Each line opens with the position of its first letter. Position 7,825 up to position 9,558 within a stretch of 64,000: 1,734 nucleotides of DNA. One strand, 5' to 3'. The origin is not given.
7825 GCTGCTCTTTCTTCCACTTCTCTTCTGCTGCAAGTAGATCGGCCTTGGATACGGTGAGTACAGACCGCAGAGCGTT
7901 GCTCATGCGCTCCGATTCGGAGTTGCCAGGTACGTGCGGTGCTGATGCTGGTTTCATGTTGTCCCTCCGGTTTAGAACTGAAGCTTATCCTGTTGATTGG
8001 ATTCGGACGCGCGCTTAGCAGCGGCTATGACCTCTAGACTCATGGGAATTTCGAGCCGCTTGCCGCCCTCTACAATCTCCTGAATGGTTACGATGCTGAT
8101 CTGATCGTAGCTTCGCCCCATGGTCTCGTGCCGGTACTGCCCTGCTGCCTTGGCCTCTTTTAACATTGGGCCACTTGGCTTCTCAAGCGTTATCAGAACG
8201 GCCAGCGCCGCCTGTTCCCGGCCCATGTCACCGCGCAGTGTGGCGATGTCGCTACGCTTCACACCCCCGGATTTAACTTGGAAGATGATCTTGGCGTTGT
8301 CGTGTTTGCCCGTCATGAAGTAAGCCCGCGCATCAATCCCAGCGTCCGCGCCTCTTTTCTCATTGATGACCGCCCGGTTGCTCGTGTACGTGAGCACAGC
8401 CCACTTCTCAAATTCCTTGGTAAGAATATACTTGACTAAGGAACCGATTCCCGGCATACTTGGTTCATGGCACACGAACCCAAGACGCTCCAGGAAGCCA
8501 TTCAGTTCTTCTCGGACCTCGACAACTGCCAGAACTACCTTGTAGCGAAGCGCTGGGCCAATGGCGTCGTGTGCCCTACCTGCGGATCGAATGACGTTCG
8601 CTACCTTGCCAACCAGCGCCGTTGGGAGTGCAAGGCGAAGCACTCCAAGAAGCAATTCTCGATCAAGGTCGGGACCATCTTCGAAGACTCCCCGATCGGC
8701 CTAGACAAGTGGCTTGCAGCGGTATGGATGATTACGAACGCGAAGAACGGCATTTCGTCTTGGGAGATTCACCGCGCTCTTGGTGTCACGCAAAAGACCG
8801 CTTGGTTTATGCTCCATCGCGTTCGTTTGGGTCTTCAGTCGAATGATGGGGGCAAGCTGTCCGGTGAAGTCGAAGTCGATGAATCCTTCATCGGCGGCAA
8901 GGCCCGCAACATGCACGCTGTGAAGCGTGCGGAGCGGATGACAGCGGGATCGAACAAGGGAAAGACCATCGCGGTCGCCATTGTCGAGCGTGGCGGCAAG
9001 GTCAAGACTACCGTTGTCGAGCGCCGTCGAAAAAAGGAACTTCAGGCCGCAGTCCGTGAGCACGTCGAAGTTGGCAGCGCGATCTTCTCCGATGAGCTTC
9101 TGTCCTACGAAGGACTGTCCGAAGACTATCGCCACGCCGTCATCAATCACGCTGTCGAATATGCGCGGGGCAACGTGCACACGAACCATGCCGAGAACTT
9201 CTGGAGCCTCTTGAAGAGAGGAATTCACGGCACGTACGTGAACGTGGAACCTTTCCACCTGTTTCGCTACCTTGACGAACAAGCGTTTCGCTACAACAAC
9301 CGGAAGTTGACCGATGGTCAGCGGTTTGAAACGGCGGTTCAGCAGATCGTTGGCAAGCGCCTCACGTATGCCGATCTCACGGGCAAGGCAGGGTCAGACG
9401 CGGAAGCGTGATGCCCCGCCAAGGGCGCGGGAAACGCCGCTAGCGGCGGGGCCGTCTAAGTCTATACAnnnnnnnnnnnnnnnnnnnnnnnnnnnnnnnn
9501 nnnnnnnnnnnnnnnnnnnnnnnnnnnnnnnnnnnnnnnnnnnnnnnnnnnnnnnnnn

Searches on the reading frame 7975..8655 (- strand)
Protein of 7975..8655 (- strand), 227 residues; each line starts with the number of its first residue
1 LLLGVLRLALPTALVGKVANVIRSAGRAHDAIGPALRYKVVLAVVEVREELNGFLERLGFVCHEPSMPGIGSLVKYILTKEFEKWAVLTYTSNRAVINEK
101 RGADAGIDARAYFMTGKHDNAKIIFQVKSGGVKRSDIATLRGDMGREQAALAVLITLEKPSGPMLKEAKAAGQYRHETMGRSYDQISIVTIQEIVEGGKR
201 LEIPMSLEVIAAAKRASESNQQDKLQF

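Call 4: search_protein_families(library=pfam, proteins=[window:7975-8655:-], max_evalue=0.1)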
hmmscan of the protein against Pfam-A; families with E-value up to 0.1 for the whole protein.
window:7975-8655:- (227 aa): 3 families
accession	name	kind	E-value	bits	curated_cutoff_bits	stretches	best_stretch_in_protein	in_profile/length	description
PF22722.2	NA-iREase1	-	5.6e-06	26.7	27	1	81-193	4-103/106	NACHT-associated inactive Restriction Endonuclease 1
PF04471.18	Mrr_cat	-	2.7e-05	24.7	21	1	80-170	7-99/115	Restriction endonuclease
PF09903.14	DUF2130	-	0.036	13.8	26.7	1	80-166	44-135/255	Uncharacterized protein conserved in bacteria (DUF2130)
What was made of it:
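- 7972..8418 (-): 3' part (Mrr-like nuclease domain) of a methyltransferase-nuclease fusion gene, cut off by the inner element. Mrr_cat E 2.7e-5 (call 4).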

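Call 6: search_protein_families(library=padloc, proteins=[window:7975-8655:-], max_evalue=1)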
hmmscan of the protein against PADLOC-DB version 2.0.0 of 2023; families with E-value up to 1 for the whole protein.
window:7975-8655:- (227 aa): 1 family
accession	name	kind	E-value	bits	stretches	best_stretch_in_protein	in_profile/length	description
PDLC04815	PDC-S02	-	0.00015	19.2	1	98-168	227-299/346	-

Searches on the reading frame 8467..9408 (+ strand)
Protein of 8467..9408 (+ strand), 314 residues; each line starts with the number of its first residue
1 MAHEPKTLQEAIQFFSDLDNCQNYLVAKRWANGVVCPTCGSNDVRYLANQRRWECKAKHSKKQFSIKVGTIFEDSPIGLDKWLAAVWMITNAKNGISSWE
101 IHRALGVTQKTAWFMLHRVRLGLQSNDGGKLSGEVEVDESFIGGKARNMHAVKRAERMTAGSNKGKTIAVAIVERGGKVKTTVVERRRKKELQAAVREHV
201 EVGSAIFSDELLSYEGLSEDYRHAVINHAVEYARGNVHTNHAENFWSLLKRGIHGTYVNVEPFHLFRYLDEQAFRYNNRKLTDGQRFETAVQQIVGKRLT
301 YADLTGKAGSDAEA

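Call 4: search_protein_families(library=pfam, proteins=[window:8467-9408:+], max_evalue=0.1)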
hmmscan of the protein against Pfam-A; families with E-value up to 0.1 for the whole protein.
window:8467-9408:+ (314 aa): 4 families
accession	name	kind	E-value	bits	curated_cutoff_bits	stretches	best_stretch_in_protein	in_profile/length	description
PF12762.13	DDE_Tnp_IS1595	-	3.5e-39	134.7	27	1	130-277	1-153/153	ISXO2-like transposase domain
PF12760.12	Zn_ribbon_IS1595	-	9e-10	38.8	25.4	1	19-57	4-42/46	Transposase zinc-ribbon domain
PF23451.1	Zn_ribbon_PaaD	-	0.081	13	27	0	31-57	12-38/53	PaaD zinc beta ribbon domain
PF09526.16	DUF2387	-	0.092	13.2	25.9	0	27-44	2-19/72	Probable metal-binding protein (DUF2387)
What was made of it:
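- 8467..9411 (+): IS1595-family transposase of the inner element (314 aa). DDE_Tnp_IS1595 E 3.5e-39 and Zn_ribbon_IS1595 E 9e-10 (call 4).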

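Call 63: find_related_loci(query=A5, collection=viral_contigs, flank=3500)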
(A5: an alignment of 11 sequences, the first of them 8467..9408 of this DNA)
Query A5 (314 aa) in viral_contigs; peptide patterns used: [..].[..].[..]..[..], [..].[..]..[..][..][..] (x = any residue, [..] = any of these).
600 stretches matched a pattern (row limit reached: there are more); 552 encode a relative of the query (tblastn E <= 1e-3); the best 80 are kept; 80 distinct loci.
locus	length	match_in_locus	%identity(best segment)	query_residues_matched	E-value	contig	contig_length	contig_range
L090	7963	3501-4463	61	2-313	2e-132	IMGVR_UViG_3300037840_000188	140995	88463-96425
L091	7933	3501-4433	63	1-312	6e-132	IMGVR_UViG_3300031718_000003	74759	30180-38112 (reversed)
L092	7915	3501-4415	64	5-307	2e-131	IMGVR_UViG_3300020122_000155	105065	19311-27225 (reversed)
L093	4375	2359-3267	62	5-307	2e-132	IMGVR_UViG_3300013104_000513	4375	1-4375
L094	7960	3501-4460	58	3-310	5e-127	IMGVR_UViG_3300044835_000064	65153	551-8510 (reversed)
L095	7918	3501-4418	59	2-307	1e-126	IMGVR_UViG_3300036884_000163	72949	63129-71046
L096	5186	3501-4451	58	2-314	5e-126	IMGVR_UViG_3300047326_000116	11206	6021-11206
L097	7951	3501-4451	58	1-312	8e-126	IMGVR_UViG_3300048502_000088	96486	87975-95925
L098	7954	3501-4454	56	1-312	2e-124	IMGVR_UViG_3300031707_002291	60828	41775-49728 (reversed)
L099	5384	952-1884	59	7-308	3e-121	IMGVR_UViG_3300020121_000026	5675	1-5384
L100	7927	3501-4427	60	5-306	4e-121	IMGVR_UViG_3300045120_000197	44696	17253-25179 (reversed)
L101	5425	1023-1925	58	5-306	8e-118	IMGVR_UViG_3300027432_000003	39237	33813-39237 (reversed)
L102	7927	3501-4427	54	5-307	6e-116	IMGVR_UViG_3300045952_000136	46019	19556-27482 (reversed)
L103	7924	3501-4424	56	5-306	4e-115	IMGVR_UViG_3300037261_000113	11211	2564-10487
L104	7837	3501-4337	60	28-308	2e-114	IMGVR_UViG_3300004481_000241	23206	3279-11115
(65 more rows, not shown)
